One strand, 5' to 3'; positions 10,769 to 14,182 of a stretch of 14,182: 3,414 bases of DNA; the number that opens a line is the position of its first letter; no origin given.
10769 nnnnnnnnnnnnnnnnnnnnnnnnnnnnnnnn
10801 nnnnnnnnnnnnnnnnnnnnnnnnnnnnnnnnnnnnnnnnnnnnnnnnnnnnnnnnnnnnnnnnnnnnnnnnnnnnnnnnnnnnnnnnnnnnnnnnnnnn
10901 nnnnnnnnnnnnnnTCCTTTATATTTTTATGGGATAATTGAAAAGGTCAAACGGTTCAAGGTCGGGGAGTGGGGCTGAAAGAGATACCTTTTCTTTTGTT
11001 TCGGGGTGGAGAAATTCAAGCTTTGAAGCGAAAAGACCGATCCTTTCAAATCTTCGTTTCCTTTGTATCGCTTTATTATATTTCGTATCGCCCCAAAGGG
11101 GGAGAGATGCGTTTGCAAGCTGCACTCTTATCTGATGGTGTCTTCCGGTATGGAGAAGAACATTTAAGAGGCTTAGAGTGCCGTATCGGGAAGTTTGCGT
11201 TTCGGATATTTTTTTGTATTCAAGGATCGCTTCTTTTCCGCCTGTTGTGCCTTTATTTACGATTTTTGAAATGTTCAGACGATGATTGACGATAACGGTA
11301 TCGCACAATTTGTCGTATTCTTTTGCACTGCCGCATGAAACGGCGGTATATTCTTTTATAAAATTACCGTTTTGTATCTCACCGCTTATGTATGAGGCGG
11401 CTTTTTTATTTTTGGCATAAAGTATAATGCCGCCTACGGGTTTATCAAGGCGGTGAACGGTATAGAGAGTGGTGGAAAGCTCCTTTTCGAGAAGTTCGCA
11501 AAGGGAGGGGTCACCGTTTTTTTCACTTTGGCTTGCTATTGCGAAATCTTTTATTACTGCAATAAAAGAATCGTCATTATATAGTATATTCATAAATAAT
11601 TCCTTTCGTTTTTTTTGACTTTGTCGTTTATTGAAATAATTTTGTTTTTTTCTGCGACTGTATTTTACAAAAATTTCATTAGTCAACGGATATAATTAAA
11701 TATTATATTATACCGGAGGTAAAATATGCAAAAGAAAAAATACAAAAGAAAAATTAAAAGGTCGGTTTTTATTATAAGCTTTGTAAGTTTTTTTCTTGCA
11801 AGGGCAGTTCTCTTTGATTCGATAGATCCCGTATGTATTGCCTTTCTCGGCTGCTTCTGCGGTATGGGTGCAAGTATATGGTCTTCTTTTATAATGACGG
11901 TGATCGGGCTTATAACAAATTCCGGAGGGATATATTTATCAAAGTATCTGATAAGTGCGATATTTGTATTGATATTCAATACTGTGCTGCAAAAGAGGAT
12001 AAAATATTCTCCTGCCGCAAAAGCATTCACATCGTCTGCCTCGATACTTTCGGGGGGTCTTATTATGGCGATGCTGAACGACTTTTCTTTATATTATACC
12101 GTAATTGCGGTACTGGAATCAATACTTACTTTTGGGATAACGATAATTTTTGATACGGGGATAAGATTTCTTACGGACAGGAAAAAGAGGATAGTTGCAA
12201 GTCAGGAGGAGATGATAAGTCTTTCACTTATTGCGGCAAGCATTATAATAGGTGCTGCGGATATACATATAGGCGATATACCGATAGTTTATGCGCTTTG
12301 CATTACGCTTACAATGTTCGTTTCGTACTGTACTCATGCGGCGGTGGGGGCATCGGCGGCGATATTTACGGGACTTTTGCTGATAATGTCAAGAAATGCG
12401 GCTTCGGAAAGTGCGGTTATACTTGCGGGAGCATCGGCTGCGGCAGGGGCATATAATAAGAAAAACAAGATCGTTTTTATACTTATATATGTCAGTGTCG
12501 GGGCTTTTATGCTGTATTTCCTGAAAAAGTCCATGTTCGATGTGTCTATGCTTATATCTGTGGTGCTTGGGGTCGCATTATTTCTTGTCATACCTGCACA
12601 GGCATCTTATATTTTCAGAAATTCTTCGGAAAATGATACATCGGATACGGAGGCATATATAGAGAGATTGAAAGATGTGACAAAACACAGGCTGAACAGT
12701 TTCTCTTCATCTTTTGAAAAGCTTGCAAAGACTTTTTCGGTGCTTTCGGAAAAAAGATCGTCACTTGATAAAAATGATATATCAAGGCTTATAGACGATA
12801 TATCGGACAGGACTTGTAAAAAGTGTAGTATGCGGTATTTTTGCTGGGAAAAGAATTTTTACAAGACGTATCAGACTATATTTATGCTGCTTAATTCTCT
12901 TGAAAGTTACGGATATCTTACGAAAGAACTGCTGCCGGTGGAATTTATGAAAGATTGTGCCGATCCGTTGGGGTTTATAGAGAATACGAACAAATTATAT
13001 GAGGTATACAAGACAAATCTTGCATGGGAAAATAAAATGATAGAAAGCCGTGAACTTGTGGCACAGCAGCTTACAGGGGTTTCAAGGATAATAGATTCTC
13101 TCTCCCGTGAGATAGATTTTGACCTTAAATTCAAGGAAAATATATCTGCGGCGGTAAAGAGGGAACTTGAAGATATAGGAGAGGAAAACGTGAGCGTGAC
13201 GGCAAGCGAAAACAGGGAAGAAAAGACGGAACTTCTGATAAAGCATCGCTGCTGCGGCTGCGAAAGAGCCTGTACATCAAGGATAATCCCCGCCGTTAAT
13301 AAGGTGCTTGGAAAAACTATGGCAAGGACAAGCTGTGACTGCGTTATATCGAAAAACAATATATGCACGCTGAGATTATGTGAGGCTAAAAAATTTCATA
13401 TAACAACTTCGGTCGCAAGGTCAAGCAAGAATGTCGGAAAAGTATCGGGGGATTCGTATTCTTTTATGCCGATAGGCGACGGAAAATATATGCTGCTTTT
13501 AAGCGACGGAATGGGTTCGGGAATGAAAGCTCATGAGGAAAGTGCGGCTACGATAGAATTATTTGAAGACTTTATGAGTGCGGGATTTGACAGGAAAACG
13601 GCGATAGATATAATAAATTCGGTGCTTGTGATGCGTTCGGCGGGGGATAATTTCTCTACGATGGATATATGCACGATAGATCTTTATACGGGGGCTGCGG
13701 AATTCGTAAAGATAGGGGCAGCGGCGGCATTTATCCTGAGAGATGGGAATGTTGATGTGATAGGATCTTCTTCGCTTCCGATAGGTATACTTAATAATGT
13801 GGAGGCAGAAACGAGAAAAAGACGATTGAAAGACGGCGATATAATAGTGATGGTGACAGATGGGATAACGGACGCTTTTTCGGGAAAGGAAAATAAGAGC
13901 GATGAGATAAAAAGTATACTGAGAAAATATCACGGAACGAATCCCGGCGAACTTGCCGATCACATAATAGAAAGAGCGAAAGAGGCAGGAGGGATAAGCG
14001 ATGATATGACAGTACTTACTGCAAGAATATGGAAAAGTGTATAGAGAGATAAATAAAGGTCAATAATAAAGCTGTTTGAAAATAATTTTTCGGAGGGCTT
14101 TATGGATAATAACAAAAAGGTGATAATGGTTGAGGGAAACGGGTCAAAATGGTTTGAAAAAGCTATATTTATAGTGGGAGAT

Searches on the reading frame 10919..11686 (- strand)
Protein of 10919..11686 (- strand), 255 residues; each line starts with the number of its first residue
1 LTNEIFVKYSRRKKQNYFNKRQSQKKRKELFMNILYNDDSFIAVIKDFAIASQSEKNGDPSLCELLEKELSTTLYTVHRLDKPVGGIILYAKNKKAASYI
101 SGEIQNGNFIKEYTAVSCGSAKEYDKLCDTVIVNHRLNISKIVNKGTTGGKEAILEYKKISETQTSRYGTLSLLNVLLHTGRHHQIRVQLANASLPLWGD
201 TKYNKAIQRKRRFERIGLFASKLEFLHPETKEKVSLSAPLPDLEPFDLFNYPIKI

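Call 42: search_protein_families(library=pfam, proteins=[window:10919-11686:-], max_evalue=0.001)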
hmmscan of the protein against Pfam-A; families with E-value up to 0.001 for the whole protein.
window:10919-11686:- (255 aa): 1 family
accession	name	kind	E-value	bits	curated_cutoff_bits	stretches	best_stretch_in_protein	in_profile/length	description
PF00849.27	PseudoU_synth_2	-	1.5e-20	74.4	26.8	1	65-191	30-151/152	RNA pseudouridylate synthase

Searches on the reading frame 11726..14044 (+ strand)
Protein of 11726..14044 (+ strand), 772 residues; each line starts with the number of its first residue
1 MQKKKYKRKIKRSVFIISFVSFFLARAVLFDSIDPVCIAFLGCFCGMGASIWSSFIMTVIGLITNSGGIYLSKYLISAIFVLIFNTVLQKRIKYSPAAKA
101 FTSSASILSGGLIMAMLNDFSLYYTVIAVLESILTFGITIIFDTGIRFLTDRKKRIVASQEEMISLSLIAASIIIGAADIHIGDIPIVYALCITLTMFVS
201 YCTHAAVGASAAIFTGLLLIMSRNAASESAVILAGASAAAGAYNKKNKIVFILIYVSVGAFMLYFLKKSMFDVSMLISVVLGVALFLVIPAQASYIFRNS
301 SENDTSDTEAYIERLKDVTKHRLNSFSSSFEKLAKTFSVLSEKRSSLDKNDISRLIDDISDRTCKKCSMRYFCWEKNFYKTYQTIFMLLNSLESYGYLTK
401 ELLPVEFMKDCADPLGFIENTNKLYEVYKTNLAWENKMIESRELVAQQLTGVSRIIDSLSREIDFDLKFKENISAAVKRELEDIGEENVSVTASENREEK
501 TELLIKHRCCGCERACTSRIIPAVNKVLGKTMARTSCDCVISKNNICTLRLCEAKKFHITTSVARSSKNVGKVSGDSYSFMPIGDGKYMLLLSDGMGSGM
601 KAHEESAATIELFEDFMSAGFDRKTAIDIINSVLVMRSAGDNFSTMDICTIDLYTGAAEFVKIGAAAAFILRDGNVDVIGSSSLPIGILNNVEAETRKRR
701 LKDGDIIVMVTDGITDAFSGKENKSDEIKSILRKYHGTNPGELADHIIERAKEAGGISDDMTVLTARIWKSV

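Call 41: find_encoding_contigs(protein=window:11726-14044:+, flank=3000, max_places=3)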
Protein window:11726-14044:+ (772 aa): 2 contigs read that carry it; 2 places shown.
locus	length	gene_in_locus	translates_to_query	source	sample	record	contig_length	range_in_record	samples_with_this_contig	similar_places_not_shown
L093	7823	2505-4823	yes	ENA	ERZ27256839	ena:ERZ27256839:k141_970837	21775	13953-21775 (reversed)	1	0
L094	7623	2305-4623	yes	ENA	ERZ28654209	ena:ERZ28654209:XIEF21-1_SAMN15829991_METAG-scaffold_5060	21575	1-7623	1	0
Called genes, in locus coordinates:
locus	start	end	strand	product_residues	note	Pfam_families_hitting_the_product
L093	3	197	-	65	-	?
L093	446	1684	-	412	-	PF01979:Amidohydro_1, PF07969:Amidohydro_3 (faint)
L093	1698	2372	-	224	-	PF00849:PseudoU_synth_2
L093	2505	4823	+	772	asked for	PF19732:SpoIIE_N, PF07228:SpoIIE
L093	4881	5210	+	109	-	-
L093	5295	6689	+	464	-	PF01171:ATP_bind_3, PF11734:TilS_C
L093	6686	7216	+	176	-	PF00156:Pribosyltran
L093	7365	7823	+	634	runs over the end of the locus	PF06480:FtsH_ext (faint), PF00004:AAA, PF17862:AAA_lid_3, PF01434:Peptidase_M41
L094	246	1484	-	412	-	PF01979:Amidohydro_1, PF07969:Amidohydro_3 (faint)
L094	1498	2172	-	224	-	PF00849:PseudoU_synth_2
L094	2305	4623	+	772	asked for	PF19732:SpoIIE_N, PF07228:SpoIIE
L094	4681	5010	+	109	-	-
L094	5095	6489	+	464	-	PF01171:ATP_bind_3, PF11734:TilS_C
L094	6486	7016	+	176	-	PF00156:Pribosyltran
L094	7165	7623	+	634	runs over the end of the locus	PF00004:AAA, PF17862:AAA_lid_3, PF01434:Peptidase_M41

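Call 42: search_protein_families(library=pfam, proteins=[window:11726-14044:+], max_evalue=0.001)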
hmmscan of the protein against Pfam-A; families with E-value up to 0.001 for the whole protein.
window:11726-14044:+ (772 aa): 3 families
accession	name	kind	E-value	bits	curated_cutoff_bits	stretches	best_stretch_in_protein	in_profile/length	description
PF19732.4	SpoIIE_N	-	1.8e-74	251.8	27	1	7-569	34-601/605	Stage II sporulation protein E N-terminal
PF07228.17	SpoIIE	-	9e-36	124.1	25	1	585-768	2-191/192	Stage II sporulation protein E (SpoIIE)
PF13672.11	PP2C_2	-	0.00028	20.9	24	0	569-732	7-192/209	Protein phosphatase 2C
